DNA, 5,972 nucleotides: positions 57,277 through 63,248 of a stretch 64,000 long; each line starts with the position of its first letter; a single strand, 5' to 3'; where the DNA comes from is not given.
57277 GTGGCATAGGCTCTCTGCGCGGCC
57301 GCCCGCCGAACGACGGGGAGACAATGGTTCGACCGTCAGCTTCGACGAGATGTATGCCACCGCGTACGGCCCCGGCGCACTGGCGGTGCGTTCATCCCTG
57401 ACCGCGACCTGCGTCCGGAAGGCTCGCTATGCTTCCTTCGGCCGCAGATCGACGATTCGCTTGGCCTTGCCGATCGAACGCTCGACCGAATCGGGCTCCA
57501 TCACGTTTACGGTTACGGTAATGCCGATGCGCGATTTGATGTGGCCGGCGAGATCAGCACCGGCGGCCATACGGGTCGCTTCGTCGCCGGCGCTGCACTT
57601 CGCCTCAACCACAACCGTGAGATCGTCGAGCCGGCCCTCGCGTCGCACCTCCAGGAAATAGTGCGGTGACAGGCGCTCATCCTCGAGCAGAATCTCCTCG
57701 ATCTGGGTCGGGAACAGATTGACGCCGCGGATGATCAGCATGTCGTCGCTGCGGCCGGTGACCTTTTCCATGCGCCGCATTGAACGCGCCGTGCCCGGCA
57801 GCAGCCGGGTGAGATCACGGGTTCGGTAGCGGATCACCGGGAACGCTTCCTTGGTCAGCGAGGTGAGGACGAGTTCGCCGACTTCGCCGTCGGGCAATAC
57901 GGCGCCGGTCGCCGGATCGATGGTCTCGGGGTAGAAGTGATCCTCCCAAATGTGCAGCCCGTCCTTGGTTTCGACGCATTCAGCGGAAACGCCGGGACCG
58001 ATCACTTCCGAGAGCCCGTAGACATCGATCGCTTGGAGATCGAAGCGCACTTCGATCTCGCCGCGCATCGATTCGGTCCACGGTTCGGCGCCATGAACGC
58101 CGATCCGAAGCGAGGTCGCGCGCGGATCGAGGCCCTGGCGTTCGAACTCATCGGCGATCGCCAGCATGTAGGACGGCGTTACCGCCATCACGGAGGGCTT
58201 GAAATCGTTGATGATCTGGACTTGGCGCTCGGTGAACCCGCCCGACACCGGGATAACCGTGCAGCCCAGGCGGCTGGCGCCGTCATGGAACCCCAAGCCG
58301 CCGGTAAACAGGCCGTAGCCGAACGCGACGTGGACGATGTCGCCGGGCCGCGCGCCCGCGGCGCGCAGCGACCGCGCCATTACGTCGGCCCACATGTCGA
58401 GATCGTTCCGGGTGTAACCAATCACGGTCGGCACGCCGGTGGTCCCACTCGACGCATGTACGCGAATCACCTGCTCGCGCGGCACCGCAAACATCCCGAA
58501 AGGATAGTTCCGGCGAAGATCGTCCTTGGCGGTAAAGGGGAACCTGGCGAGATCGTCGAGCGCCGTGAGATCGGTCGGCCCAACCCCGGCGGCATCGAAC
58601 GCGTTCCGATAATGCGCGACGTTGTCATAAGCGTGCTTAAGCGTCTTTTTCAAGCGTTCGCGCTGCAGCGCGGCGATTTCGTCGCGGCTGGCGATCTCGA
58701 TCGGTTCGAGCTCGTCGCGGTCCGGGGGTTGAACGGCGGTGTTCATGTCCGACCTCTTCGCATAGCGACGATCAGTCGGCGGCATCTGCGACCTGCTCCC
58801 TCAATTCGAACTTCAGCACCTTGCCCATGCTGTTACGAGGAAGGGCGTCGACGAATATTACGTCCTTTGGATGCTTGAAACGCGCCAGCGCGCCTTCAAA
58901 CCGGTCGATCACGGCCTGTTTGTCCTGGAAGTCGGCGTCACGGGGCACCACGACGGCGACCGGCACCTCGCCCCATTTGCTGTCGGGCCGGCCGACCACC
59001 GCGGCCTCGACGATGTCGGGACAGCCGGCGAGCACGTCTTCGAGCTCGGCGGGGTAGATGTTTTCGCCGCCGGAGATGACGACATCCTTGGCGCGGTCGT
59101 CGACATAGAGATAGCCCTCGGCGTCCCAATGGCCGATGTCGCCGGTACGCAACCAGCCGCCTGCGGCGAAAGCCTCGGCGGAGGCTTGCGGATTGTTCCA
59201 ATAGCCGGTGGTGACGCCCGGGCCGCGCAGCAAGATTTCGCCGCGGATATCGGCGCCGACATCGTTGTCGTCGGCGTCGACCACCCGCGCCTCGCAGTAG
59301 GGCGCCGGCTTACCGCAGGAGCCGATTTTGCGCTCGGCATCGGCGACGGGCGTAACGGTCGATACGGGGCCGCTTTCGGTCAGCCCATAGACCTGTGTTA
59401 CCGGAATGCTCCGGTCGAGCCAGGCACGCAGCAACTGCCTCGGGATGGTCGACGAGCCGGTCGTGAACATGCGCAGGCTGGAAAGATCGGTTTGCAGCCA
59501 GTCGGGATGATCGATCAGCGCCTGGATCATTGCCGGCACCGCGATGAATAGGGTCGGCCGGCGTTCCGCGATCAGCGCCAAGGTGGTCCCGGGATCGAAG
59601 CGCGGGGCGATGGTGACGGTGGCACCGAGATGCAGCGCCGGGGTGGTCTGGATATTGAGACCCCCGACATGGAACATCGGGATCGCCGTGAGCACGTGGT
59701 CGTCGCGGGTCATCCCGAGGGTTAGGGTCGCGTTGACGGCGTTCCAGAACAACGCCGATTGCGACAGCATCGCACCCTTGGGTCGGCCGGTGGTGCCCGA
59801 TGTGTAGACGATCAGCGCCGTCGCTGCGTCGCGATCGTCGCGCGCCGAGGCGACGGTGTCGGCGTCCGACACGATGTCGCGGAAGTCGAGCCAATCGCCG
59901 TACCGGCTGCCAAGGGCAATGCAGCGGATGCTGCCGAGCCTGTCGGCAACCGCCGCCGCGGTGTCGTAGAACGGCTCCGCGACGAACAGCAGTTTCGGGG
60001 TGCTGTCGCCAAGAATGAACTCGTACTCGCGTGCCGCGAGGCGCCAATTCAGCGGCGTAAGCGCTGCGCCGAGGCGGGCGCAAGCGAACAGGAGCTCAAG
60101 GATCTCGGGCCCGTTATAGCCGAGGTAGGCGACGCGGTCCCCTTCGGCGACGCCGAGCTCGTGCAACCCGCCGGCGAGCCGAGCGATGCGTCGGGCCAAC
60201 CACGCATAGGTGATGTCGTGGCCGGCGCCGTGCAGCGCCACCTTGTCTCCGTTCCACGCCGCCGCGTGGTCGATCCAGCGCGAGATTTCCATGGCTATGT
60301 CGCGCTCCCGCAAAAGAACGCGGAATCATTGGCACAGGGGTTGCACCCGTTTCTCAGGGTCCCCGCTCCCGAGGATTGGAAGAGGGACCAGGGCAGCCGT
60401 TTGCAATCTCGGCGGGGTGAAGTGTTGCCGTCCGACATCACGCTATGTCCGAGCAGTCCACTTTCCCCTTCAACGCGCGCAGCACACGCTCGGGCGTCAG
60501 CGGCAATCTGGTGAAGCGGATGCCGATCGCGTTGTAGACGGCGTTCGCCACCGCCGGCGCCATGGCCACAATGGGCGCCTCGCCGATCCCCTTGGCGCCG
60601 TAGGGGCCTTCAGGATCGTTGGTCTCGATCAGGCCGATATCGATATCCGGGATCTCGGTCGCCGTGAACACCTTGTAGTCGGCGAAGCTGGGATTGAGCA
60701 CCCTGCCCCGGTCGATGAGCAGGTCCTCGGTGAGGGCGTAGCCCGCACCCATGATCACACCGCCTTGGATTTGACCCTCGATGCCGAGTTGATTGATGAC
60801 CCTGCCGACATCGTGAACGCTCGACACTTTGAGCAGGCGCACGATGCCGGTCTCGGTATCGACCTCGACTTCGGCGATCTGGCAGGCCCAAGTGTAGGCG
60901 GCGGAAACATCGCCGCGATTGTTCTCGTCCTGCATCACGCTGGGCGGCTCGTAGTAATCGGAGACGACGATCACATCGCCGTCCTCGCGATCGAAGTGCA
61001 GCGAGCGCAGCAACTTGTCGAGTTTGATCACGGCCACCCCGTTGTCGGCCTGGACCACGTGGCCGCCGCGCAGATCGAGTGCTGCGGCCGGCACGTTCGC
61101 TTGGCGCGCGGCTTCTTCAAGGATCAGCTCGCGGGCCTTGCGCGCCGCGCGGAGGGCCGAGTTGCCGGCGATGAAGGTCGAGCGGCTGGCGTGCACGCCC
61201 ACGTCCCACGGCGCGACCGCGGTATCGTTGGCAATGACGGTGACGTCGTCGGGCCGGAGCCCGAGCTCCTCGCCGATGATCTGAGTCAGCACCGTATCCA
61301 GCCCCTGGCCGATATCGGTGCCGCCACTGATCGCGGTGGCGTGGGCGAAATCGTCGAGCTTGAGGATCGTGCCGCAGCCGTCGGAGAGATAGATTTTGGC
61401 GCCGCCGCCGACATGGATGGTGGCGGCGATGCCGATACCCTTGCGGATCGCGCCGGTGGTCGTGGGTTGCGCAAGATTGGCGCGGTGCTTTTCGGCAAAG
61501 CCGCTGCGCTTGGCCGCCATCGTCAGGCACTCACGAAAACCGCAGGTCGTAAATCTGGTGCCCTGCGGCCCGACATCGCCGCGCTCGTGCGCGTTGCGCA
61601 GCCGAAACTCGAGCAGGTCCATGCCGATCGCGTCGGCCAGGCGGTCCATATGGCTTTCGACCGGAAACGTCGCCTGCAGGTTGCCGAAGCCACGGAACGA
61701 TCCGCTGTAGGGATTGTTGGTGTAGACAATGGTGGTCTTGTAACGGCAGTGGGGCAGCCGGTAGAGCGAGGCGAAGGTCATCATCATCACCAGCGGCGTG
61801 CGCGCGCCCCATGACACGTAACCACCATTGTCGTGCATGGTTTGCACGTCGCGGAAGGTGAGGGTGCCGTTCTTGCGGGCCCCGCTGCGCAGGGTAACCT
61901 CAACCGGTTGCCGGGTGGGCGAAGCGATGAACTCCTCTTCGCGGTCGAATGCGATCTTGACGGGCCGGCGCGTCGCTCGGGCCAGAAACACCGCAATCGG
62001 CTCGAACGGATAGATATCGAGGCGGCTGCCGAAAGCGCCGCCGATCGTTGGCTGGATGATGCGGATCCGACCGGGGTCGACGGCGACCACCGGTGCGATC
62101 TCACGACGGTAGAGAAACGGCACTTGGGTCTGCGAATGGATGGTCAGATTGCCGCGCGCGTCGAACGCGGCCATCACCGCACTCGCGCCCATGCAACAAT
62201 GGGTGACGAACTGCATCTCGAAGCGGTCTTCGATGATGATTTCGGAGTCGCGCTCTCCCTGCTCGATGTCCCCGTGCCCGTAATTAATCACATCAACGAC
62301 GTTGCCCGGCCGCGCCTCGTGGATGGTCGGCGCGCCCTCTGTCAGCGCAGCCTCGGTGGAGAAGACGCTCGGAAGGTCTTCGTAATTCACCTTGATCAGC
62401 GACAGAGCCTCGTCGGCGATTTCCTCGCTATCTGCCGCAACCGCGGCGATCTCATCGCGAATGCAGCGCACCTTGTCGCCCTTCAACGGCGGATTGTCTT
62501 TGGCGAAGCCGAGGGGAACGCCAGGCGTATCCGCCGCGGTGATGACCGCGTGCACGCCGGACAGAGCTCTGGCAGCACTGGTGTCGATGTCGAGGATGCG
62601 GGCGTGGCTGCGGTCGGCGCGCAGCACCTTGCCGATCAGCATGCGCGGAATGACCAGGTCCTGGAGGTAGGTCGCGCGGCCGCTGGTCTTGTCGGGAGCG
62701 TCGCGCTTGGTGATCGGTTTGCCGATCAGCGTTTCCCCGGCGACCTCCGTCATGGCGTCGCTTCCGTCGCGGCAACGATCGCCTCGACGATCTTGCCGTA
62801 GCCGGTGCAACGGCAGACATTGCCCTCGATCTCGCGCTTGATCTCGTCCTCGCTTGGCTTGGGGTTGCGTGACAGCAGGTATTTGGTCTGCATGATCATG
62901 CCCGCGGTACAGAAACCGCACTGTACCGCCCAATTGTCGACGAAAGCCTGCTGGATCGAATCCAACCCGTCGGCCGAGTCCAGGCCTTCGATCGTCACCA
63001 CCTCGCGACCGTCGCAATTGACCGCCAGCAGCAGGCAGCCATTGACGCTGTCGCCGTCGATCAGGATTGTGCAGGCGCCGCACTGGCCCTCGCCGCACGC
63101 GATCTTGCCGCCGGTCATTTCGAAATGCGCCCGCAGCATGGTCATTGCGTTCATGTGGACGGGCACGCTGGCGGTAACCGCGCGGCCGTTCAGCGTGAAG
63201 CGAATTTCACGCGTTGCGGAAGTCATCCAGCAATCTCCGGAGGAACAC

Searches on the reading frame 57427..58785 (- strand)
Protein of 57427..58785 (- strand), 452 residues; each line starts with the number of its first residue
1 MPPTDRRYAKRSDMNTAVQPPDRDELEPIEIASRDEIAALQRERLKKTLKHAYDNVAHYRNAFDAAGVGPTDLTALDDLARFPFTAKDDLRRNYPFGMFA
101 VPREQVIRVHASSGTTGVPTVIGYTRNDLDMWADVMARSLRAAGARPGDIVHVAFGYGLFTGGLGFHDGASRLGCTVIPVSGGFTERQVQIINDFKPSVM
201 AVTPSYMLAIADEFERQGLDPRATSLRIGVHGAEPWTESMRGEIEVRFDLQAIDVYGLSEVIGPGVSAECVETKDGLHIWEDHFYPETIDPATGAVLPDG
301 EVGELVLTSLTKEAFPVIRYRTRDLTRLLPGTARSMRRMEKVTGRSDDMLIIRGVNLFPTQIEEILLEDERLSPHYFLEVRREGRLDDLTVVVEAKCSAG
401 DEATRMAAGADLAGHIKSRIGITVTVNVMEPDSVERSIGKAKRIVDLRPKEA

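Call 26: search_protein_families(library=pfam, proteins=[window:57427-58785:-], max_evalue=0.00001)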
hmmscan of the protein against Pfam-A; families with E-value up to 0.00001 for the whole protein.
window:57427-58785:- (452 aa): 2 families
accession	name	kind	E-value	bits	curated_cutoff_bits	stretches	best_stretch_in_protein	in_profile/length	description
PF14535.12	AMP-binding_C_2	-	3.1e-24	85.5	25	1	354-448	1-96/96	AMP-binding enzyme C-terminal domain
PF00501.34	AMP-binding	-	5e-13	49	29.9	1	112-307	170-374/384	AMP-binding enzyme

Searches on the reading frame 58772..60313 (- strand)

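Call 26: search_protein_families(library=pfam, proteins=[window:58772-60313:-], max_evalue=0.00001)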
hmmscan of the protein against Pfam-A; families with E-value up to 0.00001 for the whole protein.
window:58772-60313:- (513 aa): 2 families
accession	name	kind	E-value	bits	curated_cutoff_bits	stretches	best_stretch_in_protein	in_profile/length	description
PF00501.34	AMP-binding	-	2.4e-87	293.7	29.9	1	15-372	2-384/384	AMP-binding enzyme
PF13193.12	AMP-binding_C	-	9.7e-20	71.7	24.5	1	423-498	1-76/76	AMP-binding enzyme C-terminal domain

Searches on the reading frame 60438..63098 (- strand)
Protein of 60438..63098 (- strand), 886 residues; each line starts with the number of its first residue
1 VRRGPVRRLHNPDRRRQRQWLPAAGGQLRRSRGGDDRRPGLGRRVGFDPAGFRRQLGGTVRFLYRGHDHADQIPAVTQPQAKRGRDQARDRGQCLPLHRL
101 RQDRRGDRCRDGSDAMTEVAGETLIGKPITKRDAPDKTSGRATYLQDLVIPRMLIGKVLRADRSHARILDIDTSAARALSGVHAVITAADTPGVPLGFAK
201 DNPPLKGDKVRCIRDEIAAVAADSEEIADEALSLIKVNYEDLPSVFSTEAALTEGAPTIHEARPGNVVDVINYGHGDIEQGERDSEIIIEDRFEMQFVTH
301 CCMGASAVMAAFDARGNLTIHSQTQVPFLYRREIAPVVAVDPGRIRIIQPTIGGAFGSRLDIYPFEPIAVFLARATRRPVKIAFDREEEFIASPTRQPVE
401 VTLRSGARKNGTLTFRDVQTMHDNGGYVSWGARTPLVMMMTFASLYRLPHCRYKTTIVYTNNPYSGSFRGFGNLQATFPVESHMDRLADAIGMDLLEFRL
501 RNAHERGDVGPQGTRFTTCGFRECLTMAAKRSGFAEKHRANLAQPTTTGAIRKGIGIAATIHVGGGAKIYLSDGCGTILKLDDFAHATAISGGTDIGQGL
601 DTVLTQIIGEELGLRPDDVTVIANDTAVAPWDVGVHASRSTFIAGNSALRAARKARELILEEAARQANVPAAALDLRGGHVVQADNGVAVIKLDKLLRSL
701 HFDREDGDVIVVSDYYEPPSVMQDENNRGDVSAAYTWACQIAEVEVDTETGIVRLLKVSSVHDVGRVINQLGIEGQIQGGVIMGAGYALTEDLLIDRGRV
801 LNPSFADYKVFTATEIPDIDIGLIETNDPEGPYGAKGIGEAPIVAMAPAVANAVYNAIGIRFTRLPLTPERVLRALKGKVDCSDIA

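Call 26: search_protein_families(library=pfam, proteins=[window:60438-63098:-], max_evalue=0.00001)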
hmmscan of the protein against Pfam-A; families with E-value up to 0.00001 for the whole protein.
window:60438-63098:- (886 aa): 3 families
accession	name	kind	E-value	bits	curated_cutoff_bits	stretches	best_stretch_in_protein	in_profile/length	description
PF02738.23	MoCoBD_1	-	8.5e-71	238.3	27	1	259-503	1-244/244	Molybdopterin cofactor-binding domain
PF20256.3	MoCoBD_2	-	2.3e-69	234.5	27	1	529-817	3-283/283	Molybdopterin cofactor-binding domain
PF01315.27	Ald_Xan_dh_C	-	4.7e-26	91.7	31.3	1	139-243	1-110/110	Aldehyde oxidase and xanthine dehydrogenase, a/b hammerhead domain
